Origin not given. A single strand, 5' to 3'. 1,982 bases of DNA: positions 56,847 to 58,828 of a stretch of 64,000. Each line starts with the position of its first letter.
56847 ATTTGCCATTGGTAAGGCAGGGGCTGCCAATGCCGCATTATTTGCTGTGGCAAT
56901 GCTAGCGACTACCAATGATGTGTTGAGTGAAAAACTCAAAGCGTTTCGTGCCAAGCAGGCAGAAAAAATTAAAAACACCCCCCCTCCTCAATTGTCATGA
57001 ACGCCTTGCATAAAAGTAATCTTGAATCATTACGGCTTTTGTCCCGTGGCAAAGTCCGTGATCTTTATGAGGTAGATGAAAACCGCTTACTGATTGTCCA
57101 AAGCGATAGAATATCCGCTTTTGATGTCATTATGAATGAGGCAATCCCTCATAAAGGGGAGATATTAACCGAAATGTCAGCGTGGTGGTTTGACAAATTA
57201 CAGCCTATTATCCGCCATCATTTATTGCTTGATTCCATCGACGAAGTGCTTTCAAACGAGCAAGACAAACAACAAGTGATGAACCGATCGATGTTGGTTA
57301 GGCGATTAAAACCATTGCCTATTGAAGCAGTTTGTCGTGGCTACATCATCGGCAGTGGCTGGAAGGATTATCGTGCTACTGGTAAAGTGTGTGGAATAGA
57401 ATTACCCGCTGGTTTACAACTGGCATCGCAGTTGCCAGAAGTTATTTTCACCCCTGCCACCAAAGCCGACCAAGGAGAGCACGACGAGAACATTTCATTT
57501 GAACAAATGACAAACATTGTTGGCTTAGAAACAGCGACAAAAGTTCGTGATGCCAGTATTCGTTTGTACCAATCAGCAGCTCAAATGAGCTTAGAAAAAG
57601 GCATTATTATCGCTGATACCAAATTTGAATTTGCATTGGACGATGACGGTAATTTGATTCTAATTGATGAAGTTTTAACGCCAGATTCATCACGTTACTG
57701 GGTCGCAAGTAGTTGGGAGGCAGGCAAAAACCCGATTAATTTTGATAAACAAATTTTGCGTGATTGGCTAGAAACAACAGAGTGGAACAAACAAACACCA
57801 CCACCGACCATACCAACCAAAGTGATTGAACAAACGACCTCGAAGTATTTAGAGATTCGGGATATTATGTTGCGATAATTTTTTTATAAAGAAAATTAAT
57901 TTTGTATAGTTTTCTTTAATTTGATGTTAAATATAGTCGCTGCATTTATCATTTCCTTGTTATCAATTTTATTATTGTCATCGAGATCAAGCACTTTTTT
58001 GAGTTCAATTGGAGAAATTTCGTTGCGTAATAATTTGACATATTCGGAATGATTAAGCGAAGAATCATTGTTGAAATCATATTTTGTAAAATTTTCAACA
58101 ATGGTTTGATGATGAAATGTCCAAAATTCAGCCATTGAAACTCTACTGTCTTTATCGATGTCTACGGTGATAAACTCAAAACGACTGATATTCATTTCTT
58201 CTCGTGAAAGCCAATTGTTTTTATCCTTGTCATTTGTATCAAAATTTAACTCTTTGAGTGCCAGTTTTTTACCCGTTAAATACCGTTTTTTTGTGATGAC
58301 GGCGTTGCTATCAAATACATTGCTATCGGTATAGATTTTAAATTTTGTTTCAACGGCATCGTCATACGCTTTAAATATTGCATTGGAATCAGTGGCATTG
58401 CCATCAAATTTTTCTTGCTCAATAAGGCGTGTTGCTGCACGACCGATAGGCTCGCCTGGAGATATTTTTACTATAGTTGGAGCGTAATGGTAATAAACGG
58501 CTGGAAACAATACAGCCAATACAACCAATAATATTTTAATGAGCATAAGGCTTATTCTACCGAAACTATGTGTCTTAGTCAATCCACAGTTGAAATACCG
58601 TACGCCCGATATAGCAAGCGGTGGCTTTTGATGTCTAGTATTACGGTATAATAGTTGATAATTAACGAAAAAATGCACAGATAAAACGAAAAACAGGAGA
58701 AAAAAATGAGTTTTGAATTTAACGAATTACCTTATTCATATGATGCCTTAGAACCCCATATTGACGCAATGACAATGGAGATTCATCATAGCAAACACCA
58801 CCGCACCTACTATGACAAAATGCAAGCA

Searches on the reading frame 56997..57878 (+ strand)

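Call 104: search_protein_families(library=pfam, proteins=[window:56997-57878:+], max_evalue=0.00001)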
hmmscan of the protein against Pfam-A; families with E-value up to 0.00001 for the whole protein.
window:56997-57878:+ (293 aa): 1 family
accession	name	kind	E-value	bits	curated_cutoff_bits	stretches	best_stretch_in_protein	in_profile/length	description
PF01259.24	SAICAR_synt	-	2.5e-74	250.4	20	1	15-268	2-231/233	SAICAR synthetase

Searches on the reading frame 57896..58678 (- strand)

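Call 104: search_protein_families(library=pfam, proteins=[window:57896-58678:-], max_evalue=0.00001)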
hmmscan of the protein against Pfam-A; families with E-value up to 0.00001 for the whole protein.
window:57896-58678:- (260 aa): 1 family
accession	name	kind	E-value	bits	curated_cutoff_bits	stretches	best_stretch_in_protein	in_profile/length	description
PF13499.12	EF-hand_7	-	2.4e-06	28.2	30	0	197-247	8-66/67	EF-hand domain pair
